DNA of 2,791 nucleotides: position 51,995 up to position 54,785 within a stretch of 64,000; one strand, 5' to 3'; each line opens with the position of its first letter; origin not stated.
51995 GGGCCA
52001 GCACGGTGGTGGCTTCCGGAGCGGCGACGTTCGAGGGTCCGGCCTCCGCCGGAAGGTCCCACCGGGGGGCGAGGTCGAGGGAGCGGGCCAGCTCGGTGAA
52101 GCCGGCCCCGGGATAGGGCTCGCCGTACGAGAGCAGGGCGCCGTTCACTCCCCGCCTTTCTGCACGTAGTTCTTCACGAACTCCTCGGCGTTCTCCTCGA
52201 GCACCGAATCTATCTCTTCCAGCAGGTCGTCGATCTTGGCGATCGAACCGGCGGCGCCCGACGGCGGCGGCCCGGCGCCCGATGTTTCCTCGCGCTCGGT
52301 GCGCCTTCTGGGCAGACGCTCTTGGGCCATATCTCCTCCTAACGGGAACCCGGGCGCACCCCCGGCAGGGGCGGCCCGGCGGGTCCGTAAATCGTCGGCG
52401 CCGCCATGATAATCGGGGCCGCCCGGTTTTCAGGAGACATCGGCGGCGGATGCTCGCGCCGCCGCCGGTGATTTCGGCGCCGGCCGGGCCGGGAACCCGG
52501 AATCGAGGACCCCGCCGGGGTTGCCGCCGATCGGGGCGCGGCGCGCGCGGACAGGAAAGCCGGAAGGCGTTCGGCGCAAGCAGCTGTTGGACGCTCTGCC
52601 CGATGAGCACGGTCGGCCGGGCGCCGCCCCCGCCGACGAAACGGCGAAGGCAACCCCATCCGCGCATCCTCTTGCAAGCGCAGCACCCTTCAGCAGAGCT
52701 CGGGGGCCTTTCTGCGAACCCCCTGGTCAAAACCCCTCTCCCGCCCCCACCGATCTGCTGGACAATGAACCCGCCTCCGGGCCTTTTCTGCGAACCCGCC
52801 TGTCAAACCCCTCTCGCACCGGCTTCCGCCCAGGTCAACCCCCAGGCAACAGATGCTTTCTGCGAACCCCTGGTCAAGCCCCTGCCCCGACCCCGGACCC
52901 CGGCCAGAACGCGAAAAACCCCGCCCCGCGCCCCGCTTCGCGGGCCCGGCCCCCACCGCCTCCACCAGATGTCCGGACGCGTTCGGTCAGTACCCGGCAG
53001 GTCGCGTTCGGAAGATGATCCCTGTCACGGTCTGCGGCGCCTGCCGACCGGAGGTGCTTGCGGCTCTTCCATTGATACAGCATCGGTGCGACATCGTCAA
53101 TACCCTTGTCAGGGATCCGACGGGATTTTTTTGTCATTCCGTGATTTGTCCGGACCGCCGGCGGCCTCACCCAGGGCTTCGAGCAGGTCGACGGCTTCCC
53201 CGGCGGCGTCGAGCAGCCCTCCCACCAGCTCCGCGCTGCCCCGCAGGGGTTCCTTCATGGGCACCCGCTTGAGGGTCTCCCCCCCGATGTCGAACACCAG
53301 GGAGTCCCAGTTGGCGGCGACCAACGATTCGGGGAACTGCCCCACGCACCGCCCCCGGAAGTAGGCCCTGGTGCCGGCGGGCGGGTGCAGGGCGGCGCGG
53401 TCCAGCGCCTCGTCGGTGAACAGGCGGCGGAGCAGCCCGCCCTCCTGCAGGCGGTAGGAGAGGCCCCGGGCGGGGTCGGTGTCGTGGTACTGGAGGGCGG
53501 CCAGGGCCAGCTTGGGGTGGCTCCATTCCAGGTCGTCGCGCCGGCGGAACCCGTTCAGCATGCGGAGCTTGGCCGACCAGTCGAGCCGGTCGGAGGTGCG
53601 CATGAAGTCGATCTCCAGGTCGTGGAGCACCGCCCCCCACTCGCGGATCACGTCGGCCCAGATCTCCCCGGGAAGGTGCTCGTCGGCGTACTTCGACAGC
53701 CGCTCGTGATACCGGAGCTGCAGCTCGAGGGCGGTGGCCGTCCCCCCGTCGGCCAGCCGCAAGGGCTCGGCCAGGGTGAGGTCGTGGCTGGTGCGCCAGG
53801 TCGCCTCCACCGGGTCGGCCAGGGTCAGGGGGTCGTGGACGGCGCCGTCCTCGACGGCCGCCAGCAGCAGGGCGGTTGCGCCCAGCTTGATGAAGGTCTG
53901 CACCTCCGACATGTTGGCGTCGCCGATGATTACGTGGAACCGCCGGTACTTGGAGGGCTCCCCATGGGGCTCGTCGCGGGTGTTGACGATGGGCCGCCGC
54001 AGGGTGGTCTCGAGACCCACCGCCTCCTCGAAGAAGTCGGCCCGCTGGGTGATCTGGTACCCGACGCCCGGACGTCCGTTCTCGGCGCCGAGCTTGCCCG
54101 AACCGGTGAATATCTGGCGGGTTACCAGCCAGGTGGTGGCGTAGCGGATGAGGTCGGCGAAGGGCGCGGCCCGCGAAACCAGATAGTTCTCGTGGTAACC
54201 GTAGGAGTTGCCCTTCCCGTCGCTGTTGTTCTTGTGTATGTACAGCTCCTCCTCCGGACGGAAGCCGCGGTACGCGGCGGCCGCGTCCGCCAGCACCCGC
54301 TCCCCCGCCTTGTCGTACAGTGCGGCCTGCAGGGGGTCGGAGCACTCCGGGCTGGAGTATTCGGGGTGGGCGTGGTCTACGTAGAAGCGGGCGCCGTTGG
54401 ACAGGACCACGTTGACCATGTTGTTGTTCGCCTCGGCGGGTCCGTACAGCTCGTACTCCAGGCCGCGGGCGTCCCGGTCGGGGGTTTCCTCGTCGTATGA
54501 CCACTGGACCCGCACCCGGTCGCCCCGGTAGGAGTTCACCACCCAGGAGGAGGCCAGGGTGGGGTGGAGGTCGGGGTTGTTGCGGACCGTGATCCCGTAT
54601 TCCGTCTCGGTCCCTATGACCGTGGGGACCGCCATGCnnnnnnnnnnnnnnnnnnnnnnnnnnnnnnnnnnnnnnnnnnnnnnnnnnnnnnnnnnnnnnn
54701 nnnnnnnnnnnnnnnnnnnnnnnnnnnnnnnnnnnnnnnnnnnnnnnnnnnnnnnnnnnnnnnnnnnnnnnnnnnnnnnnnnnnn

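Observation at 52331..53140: Pup-proteasome operon split: ~780-bp repeat-rich insertion between dop and pup supplying a promoter toward pup-prcB-prcA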

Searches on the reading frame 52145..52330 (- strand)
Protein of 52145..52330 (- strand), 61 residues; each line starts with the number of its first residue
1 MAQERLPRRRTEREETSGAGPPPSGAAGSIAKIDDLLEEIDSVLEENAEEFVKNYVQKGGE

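Call 26: find_encoding_contigs(protein=window:52145-52330:-, flank=10000, max_places=10)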
Protein window:52145-52330:- (61 aa): 11 contigs read that carry it; 10 places shown.
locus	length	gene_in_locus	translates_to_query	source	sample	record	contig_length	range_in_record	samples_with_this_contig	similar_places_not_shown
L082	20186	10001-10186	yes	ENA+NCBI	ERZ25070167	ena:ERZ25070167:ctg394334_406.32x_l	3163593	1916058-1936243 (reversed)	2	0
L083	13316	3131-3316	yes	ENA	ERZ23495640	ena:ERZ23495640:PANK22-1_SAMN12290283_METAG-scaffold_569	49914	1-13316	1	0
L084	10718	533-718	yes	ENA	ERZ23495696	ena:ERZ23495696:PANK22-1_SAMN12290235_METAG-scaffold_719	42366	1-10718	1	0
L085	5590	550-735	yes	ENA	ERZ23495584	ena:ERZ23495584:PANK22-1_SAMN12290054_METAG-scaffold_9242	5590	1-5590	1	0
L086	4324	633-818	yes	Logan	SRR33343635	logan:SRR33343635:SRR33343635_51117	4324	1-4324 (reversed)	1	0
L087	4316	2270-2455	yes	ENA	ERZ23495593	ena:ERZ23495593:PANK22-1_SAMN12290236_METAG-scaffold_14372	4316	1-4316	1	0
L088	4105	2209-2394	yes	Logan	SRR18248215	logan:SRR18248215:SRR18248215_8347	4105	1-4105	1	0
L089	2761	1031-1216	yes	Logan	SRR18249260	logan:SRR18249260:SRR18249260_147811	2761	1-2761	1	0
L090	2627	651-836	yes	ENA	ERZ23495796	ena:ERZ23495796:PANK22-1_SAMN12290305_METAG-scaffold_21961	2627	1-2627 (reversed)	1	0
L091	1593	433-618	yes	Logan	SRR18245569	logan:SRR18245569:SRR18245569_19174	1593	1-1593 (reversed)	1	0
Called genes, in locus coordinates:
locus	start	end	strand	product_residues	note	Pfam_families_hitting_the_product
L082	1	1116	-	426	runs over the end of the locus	-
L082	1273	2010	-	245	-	PF01863:YgjP-like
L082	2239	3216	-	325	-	PF00892:EamA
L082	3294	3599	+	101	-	PF07332:Phage_holin_3_6 (weak)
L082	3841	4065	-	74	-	-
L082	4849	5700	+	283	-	PF14801:TrmI-like_N, PF08704:GCD14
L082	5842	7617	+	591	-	PF17758:Prot_ATP_ID_OB_N, PF16450:Prot_ATP_ID_OB_C, PF13191:AAA_16 (weak), PF00004:AAA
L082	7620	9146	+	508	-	PF03136:Pup_ligase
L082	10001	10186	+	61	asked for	PF05639:Pup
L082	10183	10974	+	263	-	PF00227:Proteasome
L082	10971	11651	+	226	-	PF00227:Proteasome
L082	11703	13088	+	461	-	PF03136:Pup_ligase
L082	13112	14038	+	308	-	PF13280:WYL, PF25583:WCX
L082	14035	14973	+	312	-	PF19187:HTH_PafC, PF13280:WYL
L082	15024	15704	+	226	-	-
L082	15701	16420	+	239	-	PF00902:TatC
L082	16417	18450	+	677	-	PF00270:DEAD, PF04851:ResIII, PF22527:DEXQc_Suv3, PF13401:AAA_22 (faint), PF08148:DSHCT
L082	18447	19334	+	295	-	PF00781:DAGK_cat, PF19279:YegS_C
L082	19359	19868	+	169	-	-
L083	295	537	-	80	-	-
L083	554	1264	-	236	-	-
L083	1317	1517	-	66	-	-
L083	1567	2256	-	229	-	PF00395:SLH (weak)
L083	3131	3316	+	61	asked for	PF05639:Pup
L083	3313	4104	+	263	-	PF00227:Proteasome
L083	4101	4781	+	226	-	PF00227:Proteasome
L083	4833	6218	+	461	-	PF03136:Pup_ligase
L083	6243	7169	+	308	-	PF13280:WYL, PF25583:WCX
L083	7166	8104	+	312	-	PF19187:HTH_PafC, PF13280:WYL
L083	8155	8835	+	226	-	-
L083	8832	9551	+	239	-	PF00902:TatC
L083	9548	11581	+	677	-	PF00270:DEAD, PF04851:ResIII, PF22527:DEXQc_Suv3, PF13401:AAA_22 (faint), PF08148:DSHCT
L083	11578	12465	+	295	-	PF00781:DAGK_cat, PF19279:YegS_C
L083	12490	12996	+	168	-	-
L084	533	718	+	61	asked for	PF05639:Pup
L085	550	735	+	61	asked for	PF05639:Pup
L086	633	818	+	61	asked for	PF05639:Pup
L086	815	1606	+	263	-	PF00227:Proteasome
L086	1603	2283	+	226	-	PF00227:Proteasome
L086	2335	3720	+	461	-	PF03136:Pup_ligase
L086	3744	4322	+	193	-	?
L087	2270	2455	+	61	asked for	PF05639:Pup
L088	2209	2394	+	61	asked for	PF05639:Pup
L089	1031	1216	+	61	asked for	PF05639:Pup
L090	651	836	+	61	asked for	PF05639:Pup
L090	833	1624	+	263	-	PF00227:Proteasome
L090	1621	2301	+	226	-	PF00227:Proteasome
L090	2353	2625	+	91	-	?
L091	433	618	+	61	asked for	PF05639:Pup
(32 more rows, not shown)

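Call 52: search_protein_families(library=pfam, proteins=[L083:1567-2256:-, L083:244-834:+], max_evalue=0.01)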
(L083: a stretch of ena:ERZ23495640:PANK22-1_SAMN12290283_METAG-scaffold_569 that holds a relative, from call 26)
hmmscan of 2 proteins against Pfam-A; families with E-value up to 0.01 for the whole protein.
L083:1567-2256:- (229 aa): 1 family
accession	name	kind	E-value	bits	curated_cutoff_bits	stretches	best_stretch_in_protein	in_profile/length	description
PF00395.25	SLH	-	3.7e-06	27.3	20.8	1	25-61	2-38/44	S-layer homology domain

L083:244-834:+ (196 aa): 0 families

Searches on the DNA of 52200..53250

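Call 31: search_rna_families(source=window, start=52200, end=53250, threshold=evalue, max_evalue=10)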
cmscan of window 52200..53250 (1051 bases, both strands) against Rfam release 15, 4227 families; matches with E-value up to 10: 3.
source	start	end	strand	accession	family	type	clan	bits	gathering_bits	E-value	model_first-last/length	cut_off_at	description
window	52985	53095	-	RF03062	xerDC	Cis-reg;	-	18.6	72.5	2.2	1-126/126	no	xerDC RNA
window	53083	53173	-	RF02989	gntR-DTE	Gene; sRNA;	-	16.6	63.6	3.3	1-119/119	no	gntR-DTE RNA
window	52409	52501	+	RF01721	Pseudomon-groES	Cis-reg;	-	14.1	50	9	1-111/111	no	Pseudomon-groES RNA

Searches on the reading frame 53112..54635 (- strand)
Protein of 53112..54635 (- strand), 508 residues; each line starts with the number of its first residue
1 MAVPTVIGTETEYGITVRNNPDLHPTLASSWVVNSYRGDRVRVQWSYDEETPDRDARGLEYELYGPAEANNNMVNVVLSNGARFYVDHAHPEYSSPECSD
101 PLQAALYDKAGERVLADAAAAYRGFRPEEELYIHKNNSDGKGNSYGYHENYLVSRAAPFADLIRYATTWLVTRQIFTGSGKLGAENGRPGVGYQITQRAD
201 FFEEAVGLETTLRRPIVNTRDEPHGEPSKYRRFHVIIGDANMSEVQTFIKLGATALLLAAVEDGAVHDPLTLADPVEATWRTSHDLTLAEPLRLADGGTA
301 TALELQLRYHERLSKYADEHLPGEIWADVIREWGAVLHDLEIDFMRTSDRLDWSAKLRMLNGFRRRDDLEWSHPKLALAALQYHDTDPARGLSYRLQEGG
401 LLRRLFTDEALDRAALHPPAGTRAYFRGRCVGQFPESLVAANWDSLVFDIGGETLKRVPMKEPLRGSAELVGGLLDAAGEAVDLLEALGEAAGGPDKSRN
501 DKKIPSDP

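Call 14: find_related_loci(query=window:53112-54635:-, collection=genome_contigs, flank=6000)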
Query seq(508 aa) (508 aa) in genome_contigs; peptide patterns used: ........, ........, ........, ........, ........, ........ (x = any residue, [..] = any of these).
600 stretches matched a pattern (row limit reached: there are more); 588 encode a relative of the query (tblastn E <= 1e-3); the best 80 are kept; 80 distinct loci.
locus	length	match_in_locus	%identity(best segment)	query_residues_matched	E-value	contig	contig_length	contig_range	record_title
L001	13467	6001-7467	72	1-488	0e+0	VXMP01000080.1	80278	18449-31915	MAG: Acidimicrobiia bacterium isolate SB0661_bin_4 NODE_386_length_80278_cov_55.689378, whole genome shotgun sequence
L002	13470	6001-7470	66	1-489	0e+0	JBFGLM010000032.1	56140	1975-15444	MAG: Acidimicrobiia bacterium isolate Mix_sand03.2021.01.D.83 k141_1688903_length_56140_cov_20.4601, whole genome shotgu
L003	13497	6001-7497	65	1-498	0e+0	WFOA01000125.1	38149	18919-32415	MAG: Acidimicrobiia bacterium isolate S012_128 k151_394308, whole genome shotgun sequence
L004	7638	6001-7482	65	1-495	0e+0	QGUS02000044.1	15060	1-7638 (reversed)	MAG: Actinomycetes bacterium isolate ZC4RG35 NODE_3533_length_15060_cov_10.382672, whole genome shotgun sequence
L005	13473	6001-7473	65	1-489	0e+0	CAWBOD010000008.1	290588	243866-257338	MAG: uncultured Acidimicrobiia bacterium isolate MFD09206.bin.2.201 genome assembly, contig: contig_25256, whole genome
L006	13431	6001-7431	64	1-476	0e+0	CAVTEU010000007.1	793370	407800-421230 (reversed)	MAG: uncultured Actinomycetes bacterium isolate MFD09267.bin.2.26 genome assembly, contig: contig_24685, whole genome sh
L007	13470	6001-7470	65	1-490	0e+0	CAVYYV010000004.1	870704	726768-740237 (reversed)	MAG: uncultured Acidimicrobiia bacterium isolate MFD02923.bin.1.45 genome assembly, contig: contig_11116, whole genome s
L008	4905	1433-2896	64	1-489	0e+0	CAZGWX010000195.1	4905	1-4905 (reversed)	MAG TPA_asm: uncultured Acidimicrobiaceae bacterium isolate binchicken_co31_406 genome assembly, contig: k141_2251561, w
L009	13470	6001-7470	64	1-490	0e+0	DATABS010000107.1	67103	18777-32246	MAG TPA_asm: Acidimicrobiia bacterium isolate SMAG_U6704 k141_1924720, whole genome shotgun sequence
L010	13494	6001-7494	62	1-500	0e+0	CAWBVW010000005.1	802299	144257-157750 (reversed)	MAG: uncultured bacterium isolate MFD09779.bin.1.214 genome assembly, contig: contig_26524, whole genome shotgun sequenc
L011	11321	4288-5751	64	1-489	0e+0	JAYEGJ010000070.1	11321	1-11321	MAG: Actinomycetota bacterium isolate MAG249 MAG249_70, whole genome shotgun sequence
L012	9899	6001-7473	64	1-489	0e+0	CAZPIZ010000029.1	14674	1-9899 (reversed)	MAG TPA_asm: uncultured Acidimicrobiaceae bacterium isolate SRP136066_co1_254 genome assembly, contig: NODE_4591_length_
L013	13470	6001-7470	64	1-490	0e+0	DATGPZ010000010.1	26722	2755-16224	MAG TPA_asm: Acidimicrobiia bacterium isolate SMAG_U10410 k141_5782203, whole genome shotgun sequence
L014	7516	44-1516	63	1-490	0e+0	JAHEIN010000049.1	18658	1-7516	MAG: bacterium isolate Ww501 NODE_7017_length_18658_cov_10.090414, whole genome shotgun sequence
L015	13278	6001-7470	64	2-490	0e+0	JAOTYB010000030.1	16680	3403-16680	MAG: Acidimicrobiia bacterium isolate 21_Jan_SF_Bin35 21_Jan_SF_Bin35_scaffold_2247_c1, whole genome shotgun sequence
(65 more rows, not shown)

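Call 79: find_encoding_contigs(protein=window:53112-54635:-, flank=4000, max_places=10)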
Protein seq(508 aa) (508 aa): no gene with exactly this product is on record in the collection.
